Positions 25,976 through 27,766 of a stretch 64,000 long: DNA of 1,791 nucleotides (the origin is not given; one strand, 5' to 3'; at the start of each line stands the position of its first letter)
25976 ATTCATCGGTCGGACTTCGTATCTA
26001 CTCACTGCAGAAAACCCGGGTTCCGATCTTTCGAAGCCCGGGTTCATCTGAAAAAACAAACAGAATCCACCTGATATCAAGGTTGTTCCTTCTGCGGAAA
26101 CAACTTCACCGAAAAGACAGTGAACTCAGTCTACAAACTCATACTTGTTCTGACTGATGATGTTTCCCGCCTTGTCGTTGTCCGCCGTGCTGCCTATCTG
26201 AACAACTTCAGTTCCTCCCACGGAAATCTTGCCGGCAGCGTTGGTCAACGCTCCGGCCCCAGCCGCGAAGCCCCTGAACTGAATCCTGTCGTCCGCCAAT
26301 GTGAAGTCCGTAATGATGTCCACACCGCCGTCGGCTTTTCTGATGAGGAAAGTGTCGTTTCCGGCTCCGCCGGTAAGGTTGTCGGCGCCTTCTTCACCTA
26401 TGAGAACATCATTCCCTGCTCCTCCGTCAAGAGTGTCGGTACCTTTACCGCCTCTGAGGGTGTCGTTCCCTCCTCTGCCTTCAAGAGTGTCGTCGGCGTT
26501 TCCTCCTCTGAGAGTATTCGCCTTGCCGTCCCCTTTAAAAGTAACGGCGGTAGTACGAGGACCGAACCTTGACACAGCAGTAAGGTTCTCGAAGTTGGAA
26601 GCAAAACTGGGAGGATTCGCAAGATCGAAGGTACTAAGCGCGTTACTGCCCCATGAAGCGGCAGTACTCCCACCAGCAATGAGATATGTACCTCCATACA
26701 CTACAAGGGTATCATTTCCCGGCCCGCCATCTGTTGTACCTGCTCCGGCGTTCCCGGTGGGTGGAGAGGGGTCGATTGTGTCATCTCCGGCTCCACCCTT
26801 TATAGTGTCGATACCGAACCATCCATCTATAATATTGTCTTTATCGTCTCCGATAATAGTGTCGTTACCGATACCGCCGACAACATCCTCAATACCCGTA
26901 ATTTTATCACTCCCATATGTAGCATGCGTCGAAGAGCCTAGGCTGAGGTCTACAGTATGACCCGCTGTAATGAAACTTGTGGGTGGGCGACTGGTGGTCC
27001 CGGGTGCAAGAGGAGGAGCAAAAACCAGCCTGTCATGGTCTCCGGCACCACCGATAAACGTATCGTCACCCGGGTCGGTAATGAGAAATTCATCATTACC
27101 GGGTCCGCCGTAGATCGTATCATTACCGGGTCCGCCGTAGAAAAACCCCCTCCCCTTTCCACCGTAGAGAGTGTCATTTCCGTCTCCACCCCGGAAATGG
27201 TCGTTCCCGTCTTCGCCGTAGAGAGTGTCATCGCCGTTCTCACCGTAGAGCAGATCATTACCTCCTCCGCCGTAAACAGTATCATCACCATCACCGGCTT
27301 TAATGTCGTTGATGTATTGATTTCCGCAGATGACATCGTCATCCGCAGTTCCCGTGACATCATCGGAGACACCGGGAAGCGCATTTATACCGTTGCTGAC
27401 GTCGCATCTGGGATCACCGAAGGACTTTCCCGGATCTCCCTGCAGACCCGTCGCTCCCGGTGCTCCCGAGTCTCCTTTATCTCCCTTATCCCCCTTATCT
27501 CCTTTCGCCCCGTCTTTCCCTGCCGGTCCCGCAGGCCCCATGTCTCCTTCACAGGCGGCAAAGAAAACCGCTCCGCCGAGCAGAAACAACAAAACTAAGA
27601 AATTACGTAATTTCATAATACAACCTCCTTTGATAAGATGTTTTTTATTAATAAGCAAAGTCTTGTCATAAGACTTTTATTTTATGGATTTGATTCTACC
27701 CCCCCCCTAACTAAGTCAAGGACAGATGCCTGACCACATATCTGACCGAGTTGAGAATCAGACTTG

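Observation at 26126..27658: Family of three lipoproteins combining a collagen-like triple-helix segment with RTX calcium-binding repeats, each flanked by decayed IS elements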

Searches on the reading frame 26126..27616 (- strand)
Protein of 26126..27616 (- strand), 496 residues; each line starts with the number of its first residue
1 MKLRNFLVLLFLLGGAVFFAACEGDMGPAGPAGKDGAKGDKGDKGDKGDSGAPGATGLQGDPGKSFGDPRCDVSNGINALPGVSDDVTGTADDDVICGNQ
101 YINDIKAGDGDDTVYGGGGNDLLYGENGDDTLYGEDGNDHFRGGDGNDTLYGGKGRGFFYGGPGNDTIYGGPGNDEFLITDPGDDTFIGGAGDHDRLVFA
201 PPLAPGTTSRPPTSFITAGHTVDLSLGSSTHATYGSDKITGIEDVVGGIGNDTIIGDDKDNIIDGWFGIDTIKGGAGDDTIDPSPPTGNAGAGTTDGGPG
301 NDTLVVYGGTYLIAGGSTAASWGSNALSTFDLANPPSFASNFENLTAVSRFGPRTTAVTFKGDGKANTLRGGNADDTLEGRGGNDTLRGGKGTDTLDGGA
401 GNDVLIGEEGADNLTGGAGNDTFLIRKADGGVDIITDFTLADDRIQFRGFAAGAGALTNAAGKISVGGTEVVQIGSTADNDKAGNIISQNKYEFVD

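Call 4: search_protein_families(library=pfam, proteins=[window:26126-27616:-], max_evalue=0.01)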
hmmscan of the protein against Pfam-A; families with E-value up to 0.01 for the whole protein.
window:26126-27616:- (496 aa): 3 families
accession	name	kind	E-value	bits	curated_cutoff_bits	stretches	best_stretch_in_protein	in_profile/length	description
PF00353.25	HemolysinCabind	-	4.2e-40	135.7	23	6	389-422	2-35/36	RTX calcium-binding nonapeptide repeat (4 copies)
PF01391.23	Collagen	-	1.6e-06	28.2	27.2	1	24-63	7-46/60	Collagen triple helix repeat (20 copies)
PF08548.17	Peptidase_M10_C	-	0.0072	16.6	20.7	0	398-458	86-140/193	Peptidase M10 serralysin C terminal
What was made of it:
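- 26126..27616 (-): P1 coding sequence (496 aa plus stop): lipoprotein signal peptide, collagen-like stalk, Cys-box and RTX beta-roll. Pfam HemolysinCabind E 4e-40 and Collagen 28.2 bits (call 4).
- On RTX proteins: HemolysinCabind E 4e-40 and 9e-35 (call 4).
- Pfam RTX and collagen hits (call 4).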

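Call 6: search_protein_families(library=ncbifam, proteins=[window:26126-27616:-], max_evalue=0.01)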
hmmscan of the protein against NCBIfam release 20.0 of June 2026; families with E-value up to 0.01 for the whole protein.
window:26126-27616:- (496 aa): 8 families
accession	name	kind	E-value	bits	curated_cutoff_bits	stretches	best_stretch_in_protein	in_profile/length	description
NF046115.1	Ca_rpt_SMc04171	equivalog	1.1e-29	104.1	625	2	214-463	269-533/574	SMc04171 family calcium-binding repeat protein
NF033943.0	RTX_toxin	subfamily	2.3e-27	95.6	1000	3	85-193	670-778/930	RTX family hemolysin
NF035945.1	Zn_serralysin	subfamily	9.6e-23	81.1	500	3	394-454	338-402/462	serralysin family metalloprotease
NF053766.1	ZapA_metallo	exception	9.7e-23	80.9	940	4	85-141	331-387/483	ZapA family metalloprotease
NF033203.1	entero_EhxA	exception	1.1e-18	66.9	2000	3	82-192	701-809/997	enterohemolysin EhxA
NF052454.1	BtaGlycanEglC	equivalog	1.6e-14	53.7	700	3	397-451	113-165/459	endo-1,3-1,4-beta-glycanase EglC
NF050046.1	PueAB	exception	1.7e-12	46.6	670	3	366-451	487-570/616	polyurethane esterase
NF038330.1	adhesin_SclA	exception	7.5e-05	22.5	400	1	23-64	182-223/405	LPXTG-anchored collagen-like adhesin Scl1/SclA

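Call 16: find_homologous_proteins(query=window:26126-27616:-, max_evalue=1e-10)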
Query window:26126-27616:- (496 aa): 6144 proteins with E <= 1e-10 among 8000 candidates; the best 120 are listed.
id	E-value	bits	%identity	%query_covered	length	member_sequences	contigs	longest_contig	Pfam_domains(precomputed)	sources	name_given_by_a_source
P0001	1.1e-179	617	65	100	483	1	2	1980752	PF01391.24,PF00353.26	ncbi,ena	-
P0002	2.8e-163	563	63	98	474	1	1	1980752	PF01391.24,PF08548.18,PF00353.26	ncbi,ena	-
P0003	1.1e-159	551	63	100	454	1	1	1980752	PF00353.26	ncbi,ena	-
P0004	1.8e-158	547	63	100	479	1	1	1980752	PF00353.26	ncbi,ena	-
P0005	1.3e-155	537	61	100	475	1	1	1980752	PF00353.26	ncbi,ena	-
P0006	2.8e-155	536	60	100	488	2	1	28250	PF01391.24,PF08548.18,PF00353.26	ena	-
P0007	1.1e-152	528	61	100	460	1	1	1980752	PF01391.24,PF00353.26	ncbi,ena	-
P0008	6.4e-132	459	56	100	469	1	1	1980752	PF01391.24,PF08548.18,PF00353.26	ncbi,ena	-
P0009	8.9e-129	449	57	100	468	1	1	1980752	PF08548.18,PF00353.26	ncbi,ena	-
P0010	3.3e-112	394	51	100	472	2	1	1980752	PF01391.24,PF00353.26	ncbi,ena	-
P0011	1.7e-111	392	50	100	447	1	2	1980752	PF01391.24,PF00353.26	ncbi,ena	-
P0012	2.5e-110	388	50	100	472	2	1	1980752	PF01391.24,PF00353.26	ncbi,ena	-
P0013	5.6e-101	357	48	100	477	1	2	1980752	PF01391.24,PF00353.26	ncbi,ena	-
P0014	3.5e-98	348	48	100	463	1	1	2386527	PF01391.24,PF00353.26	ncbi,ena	-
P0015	1.4e-88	316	49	59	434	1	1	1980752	PF01391.24,PF00353.26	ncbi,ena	-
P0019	9.1e-86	307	48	62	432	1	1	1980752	PF01391.24,PF00353.26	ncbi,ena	-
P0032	2.9e-73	266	45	53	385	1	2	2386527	PF01391.24,PF00353.26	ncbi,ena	-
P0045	3.7e-66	242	42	77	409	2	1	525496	PF01391.24,PF00353.26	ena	-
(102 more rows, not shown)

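Call 19: find_encoding_contigs(protein=P0001, flank=10000, max_places=3)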
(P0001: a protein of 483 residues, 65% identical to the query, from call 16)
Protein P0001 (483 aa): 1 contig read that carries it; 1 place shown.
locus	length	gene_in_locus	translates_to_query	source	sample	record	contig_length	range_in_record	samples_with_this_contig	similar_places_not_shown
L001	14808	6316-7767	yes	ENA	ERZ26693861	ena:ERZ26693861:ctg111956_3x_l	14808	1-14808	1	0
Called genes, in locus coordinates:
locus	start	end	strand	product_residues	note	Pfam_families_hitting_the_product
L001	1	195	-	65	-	?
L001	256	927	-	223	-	PF02163:Peptidase_M50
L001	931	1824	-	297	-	PF02899:Phage_int_SAM_1, PF13495:Phage_int_SAM_4, PF00589:Phage_integrase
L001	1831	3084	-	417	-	PF05221:AdoHcyase, PF02826:2-Hacid_dh_C, PF00670:AdoHcyase_NAD, PF07991:KARI_N (weak)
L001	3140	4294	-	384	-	PF00438:S-AdoMet_synt_N, PF02772:S-AdoMet_synt_M, PF02773:S-AdoMet_synt_C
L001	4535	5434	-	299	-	PF00353:HemolysinCabind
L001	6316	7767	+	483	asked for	PF01391:Collagen (weak), PF00353:HemolysinCabind (weak)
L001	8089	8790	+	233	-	PF00834:Ribul_P_3_epim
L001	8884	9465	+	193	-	-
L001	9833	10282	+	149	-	PF01695:IstB_IS21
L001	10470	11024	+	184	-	PF01381:HTH_3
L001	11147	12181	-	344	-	PF00850:Hist_deacetyl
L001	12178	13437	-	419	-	PF08245:Mur_ligase_M, PF02875:Mur_ligase_C, PF27239:FOL3_C (weak)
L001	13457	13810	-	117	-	PF01648:ACPS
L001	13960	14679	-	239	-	PF03740:PdxJ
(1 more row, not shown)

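Call 20: find_encoding_contigs(protein=P0014, flank=10000, max_places=3)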
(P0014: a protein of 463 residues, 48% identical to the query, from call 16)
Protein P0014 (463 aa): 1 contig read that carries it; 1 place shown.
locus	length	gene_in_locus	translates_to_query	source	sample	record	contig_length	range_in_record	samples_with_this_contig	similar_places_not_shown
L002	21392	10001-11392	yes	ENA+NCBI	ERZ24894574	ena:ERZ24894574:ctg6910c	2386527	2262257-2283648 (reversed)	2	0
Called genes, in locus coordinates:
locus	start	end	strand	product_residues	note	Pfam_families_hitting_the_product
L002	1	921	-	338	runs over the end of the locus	PF11104:PilM_2, PF14450:FtsA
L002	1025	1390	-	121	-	-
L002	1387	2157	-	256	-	-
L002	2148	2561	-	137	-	PF12844:HTH_19 (weak), PF13560:HTH_31, PF01381:HTH_3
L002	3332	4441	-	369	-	PF07642:BBP2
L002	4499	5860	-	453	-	PF00909:Ammonium_transp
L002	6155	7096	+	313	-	PF00551:Formyl_trans_N, PF02911:Formyl_trans_C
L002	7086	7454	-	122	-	-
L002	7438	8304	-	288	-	PF01513:NAD_kinase, PF20143:NAD_kinase_C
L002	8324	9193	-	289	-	PF03462:PCRF, PF00472:RF-1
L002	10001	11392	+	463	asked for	PF01391:Collagen (weak), PF00353:HemolysinCabind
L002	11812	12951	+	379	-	PF00266:Aminotran_5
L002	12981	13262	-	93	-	-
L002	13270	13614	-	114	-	-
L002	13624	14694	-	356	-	PF01264:Chorismate_synt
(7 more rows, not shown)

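Call 22: find_encoding_contigs(protein=P0019, flank=10000, max_places=4)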
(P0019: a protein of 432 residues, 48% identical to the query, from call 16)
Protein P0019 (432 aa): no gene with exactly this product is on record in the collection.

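Call 30: find_encoding_contigs(protein=P0032, flank=3000, max_places=6)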
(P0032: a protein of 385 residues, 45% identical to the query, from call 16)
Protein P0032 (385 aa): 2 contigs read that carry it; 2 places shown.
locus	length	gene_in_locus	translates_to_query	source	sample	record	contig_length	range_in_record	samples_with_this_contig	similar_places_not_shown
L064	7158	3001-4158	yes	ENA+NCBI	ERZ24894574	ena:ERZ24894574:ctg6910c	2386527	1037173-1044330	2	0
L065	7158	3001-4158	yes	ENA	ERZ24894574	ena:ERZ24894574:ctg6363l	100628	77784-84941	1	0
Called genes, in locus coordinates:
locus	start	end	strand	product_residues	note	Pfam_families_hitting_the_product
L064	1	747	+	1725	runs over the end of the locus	PF00270:DEAD, PF04851:ResIII (faint), PF00271:Helicase_C, PF00580:UvrD-helicase, PF13245:AAA_19, PF00580:UvrD-helicase, PF13361:UvrD_C, PF13538:UvrD_C_2, +2 more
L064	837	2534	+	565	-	PF00999:Na_H_Exchanger, PF02254:TrkA_N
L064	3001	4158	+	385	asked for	PF01391:Collagen (weak), PF00353:HemolysinCabind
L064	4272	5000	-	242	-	PF00702:Hydrolase, PF13419:HAD_2, PF13242:Hydrolase_like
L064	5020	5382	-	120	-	PF01903:CbiX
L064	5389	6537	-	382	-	PF04389:Peptidase_M28, PF01546:Peptidase_M20, PF05343:Peptidase_M42, PF07687:M20_dimer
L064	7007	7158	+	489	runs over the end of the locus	PF02789:Peptidase_M17_N, PF00883:Peptidase_M17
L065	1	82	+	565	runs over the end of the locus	PF00999:Na_H_Exchanger, PF02254:TrkA_N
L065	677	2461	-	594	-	PF14236:DruA, PF13808:DDE_Tnp_1_assoc, PF01609:DDE_Tnp_1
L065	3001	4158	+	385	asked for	PF01391:Collagen (weak), PF00353:HemolysinCabind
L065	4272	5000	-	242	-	PF00702:Hydrolase, PF13419:HAD_2, PF13242:Hydrolase_like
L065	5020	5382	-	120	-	PF01903:CbiX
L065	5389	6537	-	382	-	PF04389:Peptidase_M28, PF01546:Peptidase_M20, PF05343:Peptidase_M42, PF07687:M20_dimer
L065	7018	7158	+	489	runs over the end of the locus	PF02789:Peptidase_M17_N, PF00883:Peptidase_M17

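Call 35: find_encoding_contigs(protein=P0006, flank=10000, max_places=4)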
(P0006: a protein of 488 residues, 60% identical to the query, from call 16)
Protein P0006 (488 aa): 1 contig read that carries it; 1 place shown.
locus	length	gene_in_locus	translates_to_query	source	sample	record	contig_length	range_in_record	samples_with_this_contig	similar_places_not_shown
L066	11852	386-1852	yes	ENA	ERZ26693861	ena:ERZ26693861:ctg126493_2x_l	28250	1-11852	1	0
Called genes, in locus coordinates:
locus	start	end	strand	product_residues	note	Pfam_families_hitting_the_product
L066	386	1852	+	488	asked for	PF01391:Collagen (weak), PF08548:Peptidase_M10_C (faint), PF00353:HemolysinCabind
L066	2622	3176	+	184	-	PF00156:Pribosyltran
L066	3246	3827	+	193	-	PF00398:RrnaAD (weak), PF13489:Methyltransf_23 (weak), PF13847:Methyltransf_31 (weak), PF08241:Methyltransf_11 (weak), PF08242:Methyltransf_12 (weak), PF13649:Methyltransf_25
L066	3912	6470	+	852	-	PF02739:5_3_exonuc_N, PF01367:5_3_exonuc, PF01612:DNA_pol_A_exo1, PF22619:DNA_polI_exo1, PF00476:DNA_pol_A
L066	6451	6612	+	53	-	PF00476:DNA_pol_A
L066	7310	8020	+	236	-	PF02113:Peptidase_S13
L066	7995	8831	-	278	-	PF00398:RrnaAD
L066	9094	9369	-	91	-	PF04977:DivIC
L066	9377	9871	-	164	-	PF00753:Lactamase_B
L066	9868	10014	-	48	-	-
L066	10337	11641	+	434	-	PF01391:Collagen (weak), PF00353:HemolysinCabind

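Call 36: find_encoding_contigs(protein=P0011, flank=10000, max_places=4)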
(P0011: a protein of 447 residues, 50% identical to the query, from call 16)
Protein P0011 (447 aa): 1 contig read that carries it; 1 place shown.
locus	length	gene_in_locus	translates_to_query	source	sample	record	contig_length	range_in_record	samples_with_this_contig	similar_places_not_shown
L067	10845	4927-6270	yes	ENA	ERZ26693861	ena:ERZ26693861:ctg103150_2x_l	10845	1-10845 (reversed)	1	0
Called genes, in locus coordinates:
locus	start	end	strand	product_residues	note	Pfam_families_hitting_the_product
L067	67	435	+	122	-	-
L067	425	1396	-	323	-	PF00551:Formyl_trans_N, PF02911:Formyl_trans_C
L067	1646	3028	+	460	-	PF00909:Ammonium_transp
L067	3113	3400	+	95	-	-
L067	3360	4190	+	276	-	PF07642:BBP2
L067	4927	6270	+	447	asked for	PF01391:Collagen (weak), PF00353:HemolysinCabind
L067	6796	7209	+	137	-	PF12844:HTH_19 (weak), PF13560:HTH_31, PF01381:HTH_3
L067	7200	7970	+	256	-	-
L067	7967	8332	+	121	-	-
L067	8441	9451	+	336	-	PF11104:PilM_2, PF14450:FtsA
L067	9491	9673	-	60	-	-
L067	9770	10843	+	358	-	?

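Call 37: find_encoding_contigs(protein=P0013, flank=10000, max_places=4)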
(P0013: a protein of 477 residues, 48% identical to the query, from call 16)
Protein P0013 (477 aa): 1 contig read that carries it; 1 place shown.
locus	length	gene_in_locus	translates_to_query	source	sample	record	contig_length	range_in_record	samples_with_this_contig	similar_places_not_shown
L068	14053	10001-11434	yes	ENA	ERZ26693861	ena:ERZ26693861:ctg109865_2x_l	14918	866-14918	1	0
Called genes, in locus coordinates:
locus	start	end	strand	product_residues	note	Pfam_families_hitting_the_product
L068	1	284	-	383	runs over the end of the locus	?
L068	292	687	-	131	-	PF00380:Ribosomal_S9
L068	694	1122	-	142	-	PF00572:Ribosomal_L13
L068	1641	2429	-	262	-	PF02405:MlaE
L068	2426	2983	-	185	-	-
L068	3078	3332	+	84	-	PF00462:Glutaredoxin, PF13417:GST_N_3 (weak), PF13409:GST_N_2 (weak)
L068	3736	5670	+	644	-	PF07715:Plug, PF00593:TonB_dep_Rec_b-barrel, PF14905:OMP_b-brl_3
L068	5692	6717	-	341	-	PF00296:Bac_luciferase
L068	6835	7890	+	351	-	PF00296:Bac_luciferase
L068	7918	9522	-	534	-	PF00496:SBP_bac_5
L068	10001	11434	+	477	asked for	PF01391:Collagen (weak), PF00353:HemolysinCabind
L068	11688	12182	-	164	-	PF00364:Biotin_lipoyl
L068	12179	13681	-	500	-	PF00289:Biotin_carb_N, PF02222:ATP-grasp, PF02786:CPSase_L_D2, PF07478:Dala_Dala_lig_C, PF02785:Biotin_carb_C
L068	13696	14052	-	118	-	?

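Call 55: search_solved_structures(query=A2, max_evalue=0.001)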
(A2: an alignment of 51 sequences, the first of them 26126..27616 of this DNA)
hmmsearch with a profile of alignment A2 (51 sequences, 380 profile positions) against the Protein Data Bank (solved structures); distinct sequences matched with E-value up to 0.001: 72 (the best 60 are shown).
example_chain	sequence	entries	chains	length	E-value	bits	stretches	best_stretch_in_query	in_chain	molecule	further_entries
7usl_C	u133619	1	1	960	1.3e-87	297.8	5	111-320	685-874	Bifunctional hemolysin-adenylate cyclase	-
7rah_E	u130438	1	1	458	2.1e-53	185.1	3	190-297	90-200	Bifunctional adenylate cyclase toxin/hemolysin CyaA,Bifunctional adenylate cyclase toxin/h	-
3hqv_B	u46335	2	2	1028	2.1e-41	145.6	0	24-67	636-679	Collagen alpha-2(I) chain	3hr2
3hqv_A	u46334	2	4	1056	1.2e-40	143.2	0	24-65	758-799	Collagen alpha-1(I) chain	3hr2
6sus_A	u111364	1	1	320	2.7e-35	125.5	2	111-297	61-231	Bifunctional hemolysin/adenylate cyclase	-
2z8z_A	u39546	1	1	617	6.8e-16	61.7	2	239-325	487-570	Lipase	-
1k7i_A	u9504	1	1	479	4.3e-15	59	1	132-333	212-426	secreted protease C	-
1go8_P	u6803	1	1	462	8e-15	58.1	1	132-333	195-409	PROTEASE C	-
9wxp_DB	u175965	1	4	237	9e-15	58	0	24-66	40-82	Collagen alpha-2(V) chain preproprotein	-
9wxp_DD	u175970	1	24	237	1.2e-14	57.5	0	24-67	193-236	Collagen type II alpha 1 chain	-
3hb2_P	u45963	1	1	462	1.3e-14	57.5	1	132-333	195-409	Secreted protease C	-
1k7g_A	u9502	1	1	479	1.4e-14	57.3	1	132-333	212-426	secreted protease C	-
1k7q_A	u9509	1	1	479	1.4e-14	57.3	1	132-333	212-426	SECRETED PROTEASE C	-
2zj7_A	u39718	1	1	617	1.7e-14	57.1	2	239-325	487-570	Lipase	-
2zj6_A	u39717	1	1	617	2.2e-14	56.7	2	239-325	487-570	Lipase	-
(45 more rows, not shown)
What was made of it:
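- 27422..27547 (-): P1 collagen-like segment: 14 uninterrupted Gly-X-Y triplets (residues 24-65). The family profile also matches animal collagen chains in the PDB (call 55).
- A family profile matches CyaA RTX, serralysin and collagen chains (call 55).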

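Call 58: predict_structure(alignment_id=A2)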
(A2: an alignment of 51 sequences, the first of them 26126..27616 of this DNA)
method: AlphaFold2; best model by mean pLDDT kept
length: 496 residues; sequences in the alignment: 51
mean_pLDDT: 84.7   pTM: 0.79
mean pLDDT of the five models: 84.7, 84.5, 84.3, 83.3, 82.8
residues with pLDDT >= 90: 316; 70-90: 83; 50-70: 48; < 50: 49
segments of 3 or more residues with pLDDT < 50: 18-31, 33-41, 55-63, 393-406
pLDDT, mean of each block of 10 residues (from residue 1): 71 56 42 46 53 45 69 94 92 97 96 96 97 96 97 95 97 94 95 93 77 81 97 93 94 97 92 96 75 91 90 78 81 95 89 84 97 92 93 44 49 96 86 95 94 82 94 96 97 92
secondary structure, 60 per line:
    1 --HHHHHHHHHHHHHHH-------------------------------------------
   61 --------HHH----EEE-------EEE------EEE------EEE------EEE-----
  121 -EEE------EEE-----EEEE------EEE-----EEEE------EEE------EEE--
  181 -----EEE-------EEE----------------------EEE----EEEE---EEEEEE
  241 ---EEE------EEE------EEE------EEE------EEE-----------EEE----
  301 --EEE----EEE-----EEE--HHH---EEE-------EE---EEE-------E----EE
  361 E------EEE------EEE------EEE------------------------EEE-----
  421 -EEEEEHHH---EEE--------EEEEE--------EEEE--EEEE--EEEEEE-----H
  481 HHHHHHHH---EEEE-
elements in order: H3-17 E76-78 E86-88 E95-97 E104-106 E113-115 E122-124 E131-133 E139-142 E149-151 E157-160 E167-169 E176-178 E186-188 E196-198 E221-223 E228-231 E235-240 E244-246 E253-255 E262-264 E271-273 E280-282 E294-296 E303-305 E310-312 E318-320 E329-331 E344-346 E359-361 E368-370 E377-379 E386-388 E413-415 E422-426 E433-435 E444-448 E457-460 E463-466 E469-474 H480-488 E492-495
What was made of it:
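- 26126..27616 (-): AF2 model with pLDDT 84.7 and a continuous beta-roll over residues 70-496 (call 58).
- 27422..27547 (-): The segment is disordered in the monomer AF2 model, as expected for a segment that folds only as a trimer (call 58).
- On RTX proteins: AF2 beta-roll with pLDDT above 90 over most of residues 70-496 (call 58).
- On Bacterial collagen-like proteins: The monomer AF2 model leaves the segment disordered (call 58).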
